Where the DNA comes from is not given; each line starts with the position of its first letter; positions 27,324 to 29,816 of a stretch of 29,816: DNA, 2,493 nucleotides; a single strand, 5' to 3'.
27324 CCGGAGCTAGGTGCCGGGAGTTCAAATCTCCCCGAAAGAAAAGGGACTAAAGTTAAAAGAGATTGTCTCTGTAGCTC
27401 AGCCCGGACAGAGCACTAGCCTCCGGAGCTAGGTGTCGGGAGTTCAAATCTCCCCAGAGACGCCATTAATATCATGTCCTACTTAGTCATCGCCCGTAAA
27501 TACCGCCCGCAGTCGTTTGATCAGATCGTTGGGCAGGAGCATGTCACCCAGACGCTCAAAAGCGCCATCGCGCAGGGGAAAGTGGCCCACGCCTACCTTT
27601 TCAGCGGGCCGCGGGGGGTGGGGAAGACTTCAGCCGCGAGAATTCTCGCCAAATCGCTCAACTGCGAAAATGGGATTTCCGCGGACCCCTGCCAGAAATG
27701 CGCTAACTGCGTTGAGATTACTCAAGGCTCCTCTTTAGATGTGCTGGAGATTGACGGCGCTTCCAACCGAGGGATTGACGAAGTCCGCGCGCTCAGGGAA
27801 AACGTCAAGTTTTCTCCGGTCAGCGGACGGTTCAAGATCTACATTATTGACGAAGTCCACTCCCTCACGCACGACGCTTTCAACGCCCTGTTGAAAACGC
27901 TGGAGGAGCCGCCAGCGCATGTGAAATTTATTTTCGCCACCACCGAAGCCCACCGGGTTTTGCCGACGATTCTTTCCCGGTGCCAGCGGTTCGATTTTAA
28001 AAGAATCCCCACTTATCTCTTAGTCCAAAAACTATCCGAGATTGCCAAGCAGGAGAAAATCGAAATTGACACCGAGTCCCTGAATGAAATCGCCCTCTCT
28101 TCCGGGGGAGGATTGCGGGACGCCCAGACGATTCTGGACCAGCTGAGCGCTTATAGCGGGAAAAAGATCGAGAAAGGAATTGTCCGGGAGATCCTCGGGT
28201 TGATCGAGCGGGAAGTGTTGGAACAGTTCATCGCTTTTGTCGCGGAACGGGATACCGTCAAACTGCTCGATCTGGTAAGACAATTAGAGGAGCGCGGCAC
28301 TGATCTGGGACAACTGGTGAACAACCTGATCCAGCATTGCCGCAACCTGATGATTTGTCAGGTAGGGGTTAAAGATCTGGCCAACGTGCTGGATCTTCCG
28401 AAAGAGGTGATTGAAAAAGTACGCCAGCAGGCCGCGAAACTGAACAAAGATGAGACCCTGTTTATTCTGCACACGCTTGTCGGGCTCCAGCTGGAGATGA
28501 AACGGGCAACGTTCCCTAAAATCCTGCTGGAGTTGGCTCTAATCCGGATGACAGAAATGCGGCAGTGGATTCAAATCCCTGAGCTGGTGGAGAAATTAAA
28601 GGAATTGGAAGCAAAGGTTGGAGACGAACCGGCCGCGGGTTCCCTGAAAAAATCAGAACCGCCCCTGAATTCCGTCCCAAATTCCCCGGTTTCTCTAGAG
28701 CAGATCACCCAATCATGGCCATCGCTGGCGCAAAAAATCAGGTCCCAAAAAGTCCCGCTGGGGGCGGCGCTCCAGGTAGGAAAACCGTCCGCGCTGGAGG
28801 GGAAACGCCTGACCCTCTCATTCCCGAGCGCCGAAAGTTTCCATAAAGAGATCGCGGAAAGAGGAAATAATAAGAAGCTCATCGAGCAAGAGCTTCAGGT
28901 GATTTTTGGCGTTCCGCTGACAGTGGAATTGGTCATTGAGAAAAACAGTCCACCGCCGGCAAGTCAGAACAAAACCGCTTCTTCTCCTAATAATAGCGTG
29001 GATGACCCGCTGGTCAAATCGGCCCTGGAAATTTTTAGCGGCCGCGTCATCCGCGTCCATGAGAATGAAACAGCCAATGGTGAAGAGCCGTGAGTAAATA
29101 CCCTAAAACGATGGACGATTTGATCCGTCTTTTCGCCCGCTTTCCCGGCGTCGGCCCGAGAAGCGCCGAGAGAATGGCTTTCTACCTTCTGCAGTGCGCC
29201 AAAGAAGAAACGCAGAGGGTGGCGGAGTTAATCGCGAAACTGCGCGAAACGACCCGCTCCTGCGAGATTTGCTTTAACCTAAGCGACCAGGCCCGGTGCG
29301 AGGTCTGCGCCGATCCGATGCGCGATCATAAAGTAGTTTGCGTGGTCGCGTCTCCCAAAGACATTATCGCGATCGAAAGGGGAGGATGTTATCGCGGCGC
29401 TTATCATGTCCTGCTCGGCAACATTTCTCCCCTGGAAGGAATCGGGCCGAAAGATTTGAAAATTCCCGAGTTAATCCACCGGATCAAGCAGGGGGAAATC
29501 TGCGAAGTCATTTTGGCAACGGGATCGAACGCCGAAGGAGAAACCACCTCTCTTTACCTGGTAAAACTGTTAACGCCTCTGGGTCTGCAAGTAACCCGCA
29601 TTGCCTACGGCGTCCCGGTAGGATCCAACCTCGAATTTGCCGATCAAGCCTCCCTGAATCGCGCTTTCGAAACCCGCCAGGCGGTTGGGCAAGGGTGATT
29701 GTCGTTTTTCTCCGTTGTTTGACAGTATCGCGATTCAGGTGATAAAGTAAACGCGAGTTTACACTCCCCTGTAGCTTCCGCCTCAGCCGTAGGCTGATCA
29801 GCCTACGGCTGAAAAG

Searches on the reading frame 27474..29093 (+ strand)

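Call 24: search_protein_families(library=pfam, proteins=[window:27474-29093:+], max_evalue=0.01)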
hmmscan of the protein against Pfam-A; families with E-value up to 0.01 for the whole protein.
window:27474-29093:+ (539 aa): 17 families
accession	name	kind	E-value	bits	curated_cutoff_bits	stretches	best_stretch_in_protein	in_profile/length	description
PF13177.12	DNA_pol3_delta2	-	5.9e-50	169.8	27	1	20-178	1-160/161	DNA polymerase III, delta subunit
PF12169.13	DNA_pol3_gamma3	-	1.9e-13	50.9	24.4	1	236-373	5-141/143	DNA polymerase III subunits gamma and tau domain III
PF00004.35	AAA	-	1.7e-12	48.4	21.2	1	42-174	2-124/131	ATPase family associated with various cellular activities (AAA)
PF20964.2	DnaX_C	-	2.5e-12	47.2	26.2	1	405-498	6-99/113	DNA polymerase III subunit tau, C-terminal domain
PF22608.2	DNAX_ATPase_lid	-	1.5e-08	34.7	27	1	184-228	3-47/49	DNA polymerase III clamp loader subunit, ATPase lid domain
PF05496.18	RuvB_N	-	1.9e-08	34.7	27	1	11-94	2-91/159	Holliday junction DNA helicase RuvB P-loop domain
PF13401.12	AAA_22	-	1.5e-06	29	27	1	41-157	8-123/130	AAA domain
PF07724.20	AAA_2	-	1.5e-05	25.5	27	1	41-145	6-101/166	AAA domain (Cdc48 subfamily)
PF13191.12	AAA_16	-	8.6e-05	23.5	32.6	1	18-111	2-102/167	AAA ATPase domain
PF21960.2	RCF1-5-like_lid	-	0.00011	22.6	27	1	186-217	2-34/43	RCF1/5-like, AAA+ ATPase lid domain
PF07728.20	AAA_5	-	0.00016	22.1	22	1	42-149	3-96/139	AAA domain (dynein-related subfamily)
PF21694.2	DNA_pol3_delta_C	-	0.00067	20.1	27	1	252-358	7-120/121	DNA polymerase III delta subunit, C-terminal domain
PF13173.12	AAA_14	-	0.0014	19.1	27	1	40-163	4-104/129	AAA domain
PF05673.19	DUF815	-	0.0052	16.4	23.8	0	8-64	20-79/249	Protein of unknown function (DUF815)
PF01078.27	Mg_chelatase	-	0.0055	16.6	20.3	0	15-60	2-44/207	Magnesium chelatase, subunit ChlI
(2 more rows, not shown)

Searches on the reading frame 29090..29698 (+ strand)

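Call 24: search_protein_families(library=pfam, proteins=[window:29090-29698:+], max_evalue=0.01)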
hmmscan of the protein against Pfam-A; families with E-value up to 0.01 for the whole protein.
window:29090-29698:+ (202 aa): 5 families
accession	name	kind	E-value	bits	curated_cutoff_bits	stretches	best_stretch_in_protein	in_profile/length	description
PF13662.12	Toprim_4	-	1e-23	83.8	25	1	82-172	2-85/85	Toprim domain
PF21176.3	RecR_HhH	-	1.9e-13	50.4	27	1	9-49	2-42/45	RecR, helix-hairpin-helix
PF01751.28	Toprim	-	1.1e-09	38.7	23.1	1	83-164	2-83/96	Toprim domain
PF21175.2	RecR_C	-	3.7e-08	33.1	22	1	174-197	1-24/24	RecR, C-terminal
PF02132.21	RecR_ZnF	-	4.3e-06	26.8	22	1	56-75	2-21/21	RecR, Cys4-zinc finger domain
